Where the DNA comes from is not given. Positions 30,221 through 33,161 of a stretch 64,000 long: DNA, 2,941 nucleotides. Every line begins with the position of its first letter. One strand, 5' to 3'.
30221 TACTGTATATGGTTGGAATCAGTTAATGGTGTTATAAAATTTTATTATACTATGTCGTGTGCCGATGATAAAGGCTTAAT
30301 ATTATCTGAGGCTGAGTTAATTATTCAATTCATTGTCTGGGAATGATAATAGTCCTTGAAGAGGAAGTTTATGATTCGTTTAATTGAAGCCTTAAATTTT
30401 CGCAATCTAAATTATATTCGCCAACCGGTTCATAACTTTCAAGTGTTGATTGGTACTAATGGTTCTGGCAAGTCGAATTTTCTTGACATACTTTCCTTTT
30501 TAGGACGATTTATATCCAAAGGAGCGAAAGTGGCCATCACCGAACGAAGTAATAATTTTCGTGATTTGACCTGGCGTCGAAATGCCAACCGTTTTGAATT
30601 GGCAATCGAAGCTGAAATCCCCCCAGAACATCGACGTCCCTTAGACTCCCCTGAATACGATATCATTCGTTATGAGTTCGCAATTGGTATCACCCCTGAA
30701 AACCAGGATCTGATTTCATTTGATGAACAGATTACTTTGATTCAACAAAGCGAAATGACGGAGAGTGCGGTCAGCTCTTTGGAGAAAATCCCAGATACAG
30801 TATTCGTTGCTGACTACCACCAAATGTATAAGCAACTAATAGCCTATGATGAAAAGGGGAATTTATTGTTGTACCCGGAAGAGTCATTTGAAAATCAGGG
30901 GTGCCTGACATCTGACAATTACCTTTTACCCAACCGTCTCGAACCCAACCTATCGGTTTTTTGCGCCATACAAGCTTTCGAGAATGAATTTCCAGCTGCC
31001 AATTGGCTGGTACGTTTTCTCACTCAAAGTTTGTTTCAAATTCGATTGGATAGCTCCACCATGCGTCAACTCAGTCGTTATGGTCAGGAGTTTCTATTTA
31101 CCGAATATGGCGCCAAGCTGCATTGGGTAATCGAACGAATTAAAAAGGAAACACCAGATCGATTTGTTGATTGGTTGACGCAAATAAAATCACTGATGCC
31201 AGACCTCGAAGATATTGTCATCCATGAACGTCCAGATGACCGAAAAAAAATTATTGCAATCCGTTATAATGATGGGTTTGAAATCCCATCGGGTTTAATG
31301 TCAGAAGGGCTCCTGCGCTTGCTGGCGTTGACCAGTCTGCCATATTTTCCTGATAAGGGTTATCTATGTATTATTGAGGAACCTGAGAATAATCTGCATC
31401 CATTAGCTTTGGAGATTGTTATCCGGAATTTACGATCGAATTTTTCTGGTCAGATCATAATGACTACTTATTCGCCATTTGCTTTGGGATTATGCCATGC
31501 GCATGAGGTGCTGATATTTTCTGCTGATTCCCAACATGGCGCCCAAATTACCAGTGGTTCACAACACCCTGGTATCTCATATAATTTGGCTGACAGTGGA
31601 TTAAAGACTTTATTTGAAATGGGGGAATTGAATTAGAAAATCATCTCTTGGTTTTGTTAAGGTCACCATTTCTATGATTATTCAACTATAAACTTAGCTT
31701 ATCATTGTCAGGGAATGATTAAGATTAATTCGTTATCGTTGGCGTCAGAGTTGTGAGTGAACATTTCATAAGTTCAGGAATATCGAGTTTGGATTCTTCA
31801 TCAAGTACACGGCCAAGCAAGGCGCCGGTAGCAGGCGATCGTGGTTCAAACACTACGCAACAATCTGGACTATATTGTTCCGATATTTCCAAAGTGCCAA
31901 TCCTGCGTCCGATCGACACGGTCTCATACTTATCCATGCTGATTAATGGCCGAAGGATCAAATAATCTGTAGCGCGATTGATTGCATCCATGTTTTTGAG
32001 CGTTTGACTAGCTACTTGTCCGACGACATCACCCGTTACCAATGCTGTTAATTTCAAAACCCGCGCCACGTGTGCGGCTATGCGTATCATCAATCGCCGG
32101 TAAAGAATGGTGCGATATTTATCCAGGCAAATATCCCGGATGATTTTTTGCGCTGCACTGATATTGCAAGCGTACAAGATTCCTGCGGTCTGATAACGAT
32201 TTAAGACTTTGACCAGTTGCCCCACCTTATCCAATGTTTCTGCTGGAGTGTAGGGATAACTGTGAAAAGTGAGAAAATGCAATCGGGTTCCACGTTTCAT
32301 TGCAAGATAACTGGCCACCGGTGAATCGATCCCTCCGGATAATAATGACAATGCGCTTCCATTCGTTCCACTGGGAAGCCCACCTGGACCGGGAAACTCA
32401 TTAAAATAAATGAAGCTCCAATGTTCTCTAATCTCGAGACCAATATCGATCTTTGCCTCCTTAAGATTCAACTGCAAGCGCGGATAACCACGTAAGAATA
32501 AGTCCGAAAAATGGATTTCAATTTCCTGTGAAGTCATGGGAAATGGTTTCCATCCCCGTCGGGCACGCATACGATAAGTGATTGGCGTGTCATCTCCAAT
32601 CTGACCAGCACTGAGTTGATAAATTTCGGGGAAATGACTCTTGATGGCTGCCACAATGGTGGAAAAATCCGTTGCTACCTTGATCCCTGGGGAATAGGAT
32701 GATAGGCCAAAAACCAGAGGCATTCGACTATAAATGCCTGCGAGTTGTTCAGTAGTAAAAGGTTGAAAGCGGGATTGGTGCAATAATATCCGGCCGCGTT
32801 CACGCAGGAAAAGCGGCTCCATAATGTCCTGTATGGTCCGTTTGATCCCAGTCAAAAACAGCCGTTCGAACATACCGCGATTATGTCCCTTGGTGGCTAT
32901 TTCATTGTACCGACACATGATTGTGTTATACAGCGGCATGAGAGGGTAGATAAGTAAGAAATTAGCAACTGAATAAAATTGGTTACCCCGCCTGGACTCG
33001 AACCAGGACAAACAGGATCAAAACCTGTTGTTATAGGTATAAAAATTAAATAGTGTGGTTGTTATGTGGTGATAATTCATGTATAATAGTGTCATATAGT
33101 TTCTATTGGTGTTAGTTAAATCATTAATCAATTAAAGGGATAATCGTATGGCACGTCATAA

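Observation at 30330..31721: Orphan AAA_21/ABC-type ATPase between core genes, flanked by a ~21-bp direct repeat and adjacent to the island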

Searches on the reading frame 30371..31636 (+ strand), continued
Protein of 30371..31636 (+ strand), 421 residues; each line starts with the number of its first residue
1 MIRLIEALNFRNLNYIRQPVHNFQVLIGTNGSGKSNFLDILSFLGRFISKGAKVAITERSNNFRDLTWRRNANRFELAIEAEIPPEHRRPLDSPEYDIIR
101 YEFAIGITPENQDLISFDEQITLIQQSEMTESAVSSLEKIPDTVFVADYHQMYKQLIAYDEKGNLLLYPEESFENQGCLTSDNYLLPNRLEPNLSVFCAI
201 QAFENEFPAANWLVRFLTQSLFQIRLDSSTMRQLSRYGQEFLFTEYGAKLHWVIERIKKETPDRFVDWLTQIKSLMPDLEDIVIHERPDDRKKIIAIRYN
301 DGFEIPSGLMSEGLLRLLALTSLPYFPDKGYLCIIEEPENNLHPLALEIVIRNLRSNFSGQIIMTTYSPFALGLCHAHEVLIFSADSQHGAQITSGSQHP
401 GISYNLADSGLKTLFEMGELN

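Call 70: search_protein_families(library=padloc, alignment_id=A3, max_evalue=1e-8)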
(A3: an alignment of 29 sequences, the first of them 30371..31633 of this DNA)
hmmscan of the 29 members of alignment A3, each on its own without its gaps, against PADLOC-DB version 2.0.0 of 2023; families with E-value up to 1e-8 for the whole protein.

A. member 1, window:30371-31633:+ (421 aa): 29 families (the best 25 are shown)
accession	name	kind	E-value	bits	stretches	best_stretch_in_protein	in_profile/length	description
PDLC04182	HEC-01A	-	3e-37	126.6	1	7-410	17-388/406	-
PDLC04184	HEC-01A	-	2e-32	110.8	1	3-358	3-364/464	-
PDLC04175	HEC-01A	-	1.1e-26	91.8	2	227-387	164-327/363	-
PDLC04183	HEC-01A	-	2.4e-25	87.4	2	244-390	218-366/402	-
PDLC04176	HEC-01A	-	4e-25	86.9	1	10-383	11-332/371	-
PDLC04178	HEC-01A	-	5.8e-25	86.2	2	215-390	168-349/399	-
PDLC02980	AriA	-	2.8e-24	84.7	1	287-370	220-301/304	-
PDLC04135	mad3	-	5.1e-24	83.5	1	2-419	2-373/374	mads_3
PDLC04177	HEC-01A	-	1.7e-22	78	1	19-420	24-388/393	-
PDLC04179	HEC-01A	-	1.9e-20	71.4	1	245-394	275-426/459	-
PDLC04541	PDC-M25A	-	2.9e-20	70.7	1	1-83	1-84/380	-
PDLC04144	HEC-01B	-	3.4e-20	70.5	1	206-400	173-368/395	-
PDLC04391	PDC-M07A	-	2.5e-18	64.3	1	1-372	1-349/412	-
PDLC04180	HEC-01A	-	3.1e-18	64.1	1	3-81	4-85/382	-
PDLC02335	AbiLi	-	6.8e-18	62.8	1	18-391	73-257/326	AbiLi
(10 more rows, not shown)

B. families by the number of members that match (of 29 scanned): 35 families (the first 25 are shown)
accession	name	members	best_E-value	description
PDLC04606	PDC-M37B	1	6.5e-41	-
PDLC04182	HEC-01A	1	3e-37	-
PDLC04605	PDC-M37B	1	1.3e-35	-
PDLC04184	HEC-01A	1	2e-32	-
PDLC03838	DolB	1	2.1e-30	-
PDLC04175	HEC-01A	1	1.1e-26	-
PDLC04183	HEC-01A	1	2.4e-25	-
PDLC04176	HEC-01A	1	4e-25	-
PDLC04178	HEC-01A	1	5.8e-25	-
PDLC02980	AriA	1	2.8e-24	-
PDLC04135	mad3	1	5.1e-24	mads_3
PDLC04177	HEC-01A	1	1.7e-22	-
PDLC04179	HEC-01A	1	1.9e-20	-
PDLC04541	PDC-M25A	1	2.9e-20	-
PDLC04144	HEC-01B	1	3.4e-20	-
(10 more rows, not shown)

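Call 71: search_protein_families(library=pfam, alignment_id=A3, max_evalue=1e-8)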
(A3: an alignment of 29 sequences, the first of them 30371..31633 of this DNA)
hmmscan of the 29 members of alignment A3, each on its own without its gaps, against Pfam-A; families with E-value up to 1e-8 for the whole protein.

A. member 1, window:30371-31633:+ (421 aa): 2 families
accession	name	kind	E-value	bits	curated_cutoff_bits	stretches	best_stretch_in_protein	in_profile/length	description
PF13304.12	AAA_21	-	1.5e-22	81.5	27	1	284-371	213-302/304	AAA domain, putative AbiEii toxin, Type IV TA system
PF13175.12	AAA_15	-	1.5e-15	58.2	32.1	0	1-81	1-83/374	AAA ATPase domain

B. families by the number of members that match (of 29 scanned): 41 families (the first 25 are shown)
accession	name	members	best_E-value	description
PF02518.31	HATPase_c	3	9.3e-27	Histidine kinase-, DNA gyrase B-, and HSP90-like ATPase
PF00512.31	HisKA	3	2.1e-19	His Kinase A (phospho-acceptor) domain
PF01041.23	DegT_DnrJ_EryC1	2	4e-113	DegT/DnrJ/EryC1/StrS aminotransferase family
PF00072.30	Response_reg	2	1.2e-47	Response regulator receiver domain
PF13426.13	PAS_9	2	2.8e-34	PAS domain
PF00989.32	PAS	2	1.2e-30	PAS fold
PF08448.16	PAS_4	2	6.1e-26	PAS fold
PF01590.32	GAF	2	3.4e-20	GAF domain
PF13185.12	GAF_2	2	6.8e-14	GAF domain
PF00815.25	Histidinol_dh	1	2.6e-143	Histidinol dehydrogenase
PF07724.20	AAA_2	1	2.9e-70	AAA domain (Cdc48 subfamily)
PF00248.27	Aldo_ket_red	1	9.8e-69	Aldo/keto reductase family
PF02800.25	Gp_dh_C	1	1.8e-68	Glyceraldehyde 3-phosphate dehydrogenase, C-terminal domain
PF01791.15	DeoC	1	2.8e-59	DeoC/LacD family aldolase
PF01765.24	RRF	1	6.2e-59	Ribosome recycling factor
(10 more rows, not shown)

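Call 76: list_cluster_members(proteins=[P0001, P0002, P0121, P0126])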
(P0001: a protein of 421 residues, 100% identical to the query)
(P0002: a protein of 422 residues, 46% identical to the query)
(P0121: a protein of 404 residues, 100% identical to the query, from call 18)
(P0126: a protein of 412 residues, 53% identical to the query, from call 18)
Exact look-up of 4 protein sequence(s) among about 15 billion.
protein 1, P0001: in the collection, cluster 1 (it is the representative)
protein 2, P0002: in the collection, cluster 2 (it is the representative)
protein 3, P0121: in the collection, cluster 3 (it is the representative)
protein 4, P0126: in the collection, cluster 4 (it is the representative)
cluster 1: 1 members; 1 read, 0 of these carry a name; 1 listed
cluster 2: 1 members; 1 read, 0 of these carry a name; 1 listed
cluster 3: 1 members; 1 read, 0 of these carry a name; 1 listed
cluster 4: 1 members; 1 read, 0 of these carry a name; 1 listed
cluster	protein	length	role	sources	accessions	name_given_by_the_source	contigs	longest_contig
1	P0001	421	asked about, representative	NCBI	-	-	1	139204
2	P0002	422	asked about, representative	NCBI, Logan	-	-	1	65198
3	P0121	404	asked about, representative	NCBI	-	-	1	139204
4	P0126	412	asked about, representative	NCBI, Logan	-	-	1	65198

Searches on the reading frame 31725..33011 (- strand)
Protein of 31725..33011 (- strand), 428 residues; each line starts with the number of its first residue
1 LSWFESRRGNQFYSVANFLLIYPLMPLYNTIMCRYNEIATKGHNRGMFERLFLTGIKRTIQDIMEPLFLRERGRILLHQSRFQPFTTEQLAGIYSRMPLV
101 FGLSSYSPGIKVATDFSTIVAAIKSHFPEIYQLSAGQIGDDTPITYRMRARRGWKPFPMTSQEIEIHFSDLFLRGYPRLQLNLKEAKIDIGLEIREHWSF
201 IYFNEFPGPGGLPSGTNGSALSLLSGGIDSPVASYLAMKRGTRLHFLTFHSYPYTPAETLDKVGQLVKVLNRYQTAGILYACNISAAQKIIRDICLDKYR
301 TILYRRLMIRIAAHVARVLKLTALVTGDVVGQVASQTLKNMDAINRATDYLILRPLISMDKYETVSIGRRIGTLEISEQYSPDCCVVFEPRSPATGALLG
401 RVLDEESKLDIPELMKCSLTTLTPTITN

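Call 7: search_protein_families(library=ncbifam, proteins=[window:31725-33011:-], max_evalue=0.001)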
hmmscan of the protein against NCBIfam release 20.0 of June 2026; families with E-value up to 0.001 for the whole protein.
window:31725-33011:- (428 aa): 3 families
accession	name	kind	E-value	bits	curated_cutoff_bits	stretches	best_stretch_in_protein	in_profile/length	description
TIGR00342.1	TIGR00342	equivalog_domain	2.7e-89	299.8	264.5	1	31-411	1-367/373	tRNA uracil 4-sulfurtransferase ThiI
NF006222.0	PRK08349.1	subfamily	4.6e-41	140.9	251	1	220-402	3-185/198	hypothetical protein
TIGR00364.1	TIGR00364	equivalog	1.8e-06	27.7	150.3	0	220-252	1-32/201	7-cyano-7-deazaguanine synthase QueC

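Call 16: find_related_loci(query=window:31725-32939:-, collection=genome_contigs, flank=10000)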
Query window:31725-32939:- (404 aa) in genome_contigs; peptide patterns used: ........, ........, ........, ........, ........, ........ (x = any residue, [..] = any of these).
77 stretches matched a pattern; 1 encode a relative of the query (tblastn E <= 1e-3); 1 distinct loci.
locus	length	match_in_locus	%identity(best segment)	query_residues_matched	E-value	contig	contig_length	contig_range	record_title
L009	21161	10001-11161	47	7-398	2e-124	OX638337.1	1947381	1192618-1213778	MAG: uncultured Lentisphaeria bacterium isolate c31e16b5-b392-4df5-8896-43fa5ca65f34 genome assembly, chromosome: 1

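Call 18: find_homologous_proteins(query=window:31725-32939:-, max_evalue=1e-60)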
Query window:31725-32939:- (404 aa): 709 proteins with E <= 1e-60 among 8000 candidates; the best 120 are listed.
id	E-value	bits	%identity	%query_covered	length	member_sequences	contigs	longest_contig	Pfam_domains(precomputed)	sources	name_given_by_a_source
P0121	3.4e-270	914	100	100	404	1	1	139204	PF06508.20,PF02568.21,PF22025.2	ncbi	-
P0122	4.8e-143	495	54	98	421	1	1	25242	PF06508.20,PF02926.23,PF02568.21,PF22025.2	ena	-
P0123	2.0e-142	493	57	98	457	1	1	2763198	PF06508.20,PF02926.23,PF02568.21,PF22025.2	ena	-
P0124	1.1e-138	481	56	98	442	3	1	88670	PF06508.20,PF02926.23,PF02568.21,PF22025.2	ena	-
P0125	1.4e-137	477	54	98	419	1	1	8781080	PF02926.23,PF02568.21,PF22025.2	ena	-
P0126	1.3e-135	471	53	98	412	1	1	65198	PF06508.20,PF02926.23,PF02568.21,PF22025.2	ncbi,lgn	-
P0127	5.8e-134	465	54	98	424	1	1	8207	PF06508.20,PF02926.23,PF02568.21,PF22025.2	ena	-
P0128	2.9e-133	463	54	97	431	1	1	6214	PF06508.20,PF02926.23,PF02568.21,PF22025.2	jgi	jgi:thiamine biosynthesis protein ThiI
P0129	8.7e-132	458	53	96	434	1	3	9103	PF02926.23,PF02568.21,PF22025.2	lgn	-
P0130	1.1e-128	448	53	97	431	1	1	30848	PF06508.20,PF02926.23,PF02568.21,PF22025.2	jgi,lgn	jgi:thiamine biosynthesis protein ThiI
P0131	1.8e-128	447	53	97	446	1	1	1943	PF06508.20,PF02926.23,PF02568.21,PF22025.2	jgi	jgi:thiamine biosynthesis protein ThiI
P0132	2.1e-127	444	53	97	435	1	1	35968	PF02926.23,PF02568.21,PF22025.2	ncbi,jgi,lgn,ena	-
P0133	2.5e-127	443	52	98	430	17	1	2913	PF02926.23,PF02568.21,PF22025.2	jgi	-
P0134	2.0e-125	437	52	99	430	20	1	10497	PF02926.23,PF02568.21,PF22025.2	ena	-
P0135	3.4e-125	436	53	97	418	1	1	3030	PF06508.20,PF02926.23,PF02568.21,PF22025.2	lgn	-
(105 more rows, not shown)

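Call 20: find_encoding_contigs(protein=P0126, flank=10000, max_places=2)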
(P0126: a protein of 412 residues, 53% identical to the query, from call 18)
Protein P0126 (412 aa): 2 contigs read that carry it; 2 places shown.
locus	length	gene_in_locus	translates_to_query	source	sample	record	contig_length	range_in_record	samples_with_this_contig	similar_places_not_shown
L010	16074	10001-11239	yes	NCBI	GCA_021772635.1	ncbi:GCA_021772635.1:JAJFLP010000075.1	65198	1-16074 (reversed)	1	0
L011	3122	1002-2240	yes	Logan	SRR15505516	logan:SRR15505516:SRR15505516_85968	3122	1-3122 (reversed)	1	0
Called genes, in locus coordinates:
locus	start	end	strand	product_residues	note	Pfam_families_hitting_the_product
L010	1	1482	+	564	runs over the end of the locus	PF00749:tRNA-synt_1c, PF03950:tRNA-synt_1c_C, PF20974:tRNA-synt_1c_C2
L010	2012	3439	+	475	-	-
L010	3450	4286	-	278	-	PF08501:Shikimate_dh_N, PF01488:Shikimate_DH (weak), PF18317:SDH_C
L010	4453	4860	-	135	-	PF01850:PIN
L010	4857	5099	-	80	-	PF22513:FitA-like_RHH, PF03869:Arc (weak)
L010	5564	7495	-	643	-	PF00133:tRNA-synt_1, PF01406:tRNA-synt_1e (weak), PF09334:tRNA-synt_1g, PF00133:tRNA-synt_1, PF19303:Anticodon_3 (weak), PF01588:tRNA_bind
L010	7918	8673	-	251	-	PF00072:Response_reg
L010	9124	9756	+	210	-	PF01135:PCMT, PF00398:RrnaAD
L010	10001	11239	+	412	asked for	PF22025:ThiI_fer, PF02926:THUMP, PF02568:ThiI, PF06508:QueC (faint)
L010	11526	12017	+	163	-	-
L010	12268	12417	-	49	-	-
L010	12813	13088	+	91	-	-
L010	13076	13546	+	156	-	-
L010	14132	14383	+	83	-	-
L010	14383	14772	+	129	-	PF01850:PIN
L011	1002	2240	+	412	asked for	PF22025:ThiI_fer, PF02926:THUMP, PF02568:ThiI, PF06508:QueC (faint)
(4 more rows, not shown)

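Call 21: find_encoding_contigs(protein=P0123, flank=10000, max_places=2)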
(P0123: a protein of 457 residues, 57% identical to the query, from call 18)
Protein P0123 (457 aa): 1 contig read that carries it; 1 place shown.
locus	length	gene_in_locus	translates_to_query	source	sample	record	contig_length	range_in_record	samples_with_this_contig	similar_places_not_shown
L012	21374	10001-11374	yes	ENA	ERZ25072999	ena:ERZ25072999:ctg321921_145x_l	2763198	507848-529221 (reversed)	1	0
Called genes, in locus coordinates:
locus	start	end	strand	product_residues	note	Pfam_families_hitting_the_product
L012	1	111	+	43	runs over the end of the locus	-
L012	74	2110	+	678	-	PF04851:ResIII, PF00270:DEAD (faint), PF17757:UvrB_inter, PF27431:UvrB_3rd, PF00271:Helicase_C, PF12344:UvrB, PF02151:UVR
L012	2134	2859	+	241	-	PF00733:Asn_synthase (weak), PF06508:QueC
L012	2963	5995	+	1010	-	PF00176:SNF2-rel_dom, PF04851:ResIII, PF00271:Helicase_C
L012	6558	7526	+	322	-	PF01073:3Beta_HSD, PF01370:Epimerase, PF02719:Polysacc_synt_2, PF04321:RmlD_sub_bind, PF05368:NmrA, PF07993:NAD_binding_4 (faint), PF13460:NAD_binding_10, PF16363:GDP_Man_Dehyd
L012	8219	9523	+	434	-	PF00155:Aminotran_1_2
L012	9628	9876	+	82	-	-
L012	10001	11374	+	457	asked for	PF22025:ThiI_fer, PF02926:THUMP (weak), PF02568:ThiI, PF06508:QueC (faint)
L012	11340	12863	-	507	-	-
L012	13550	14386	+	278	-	-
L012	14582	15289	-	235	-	-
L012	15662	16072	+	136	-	PF02021:UPF0102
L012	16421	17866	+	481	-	PF02127:Peptidase_M18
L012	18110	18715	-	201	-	PF24675:NpmA (weak), PF02390:Methyltransf_4, PF13847:Methyltransf_31 (weak), PF13649:Methyltransf_25 (weak)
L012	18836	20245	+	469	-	PF01171:ATP_bind_3, PF06508:QueC (faint)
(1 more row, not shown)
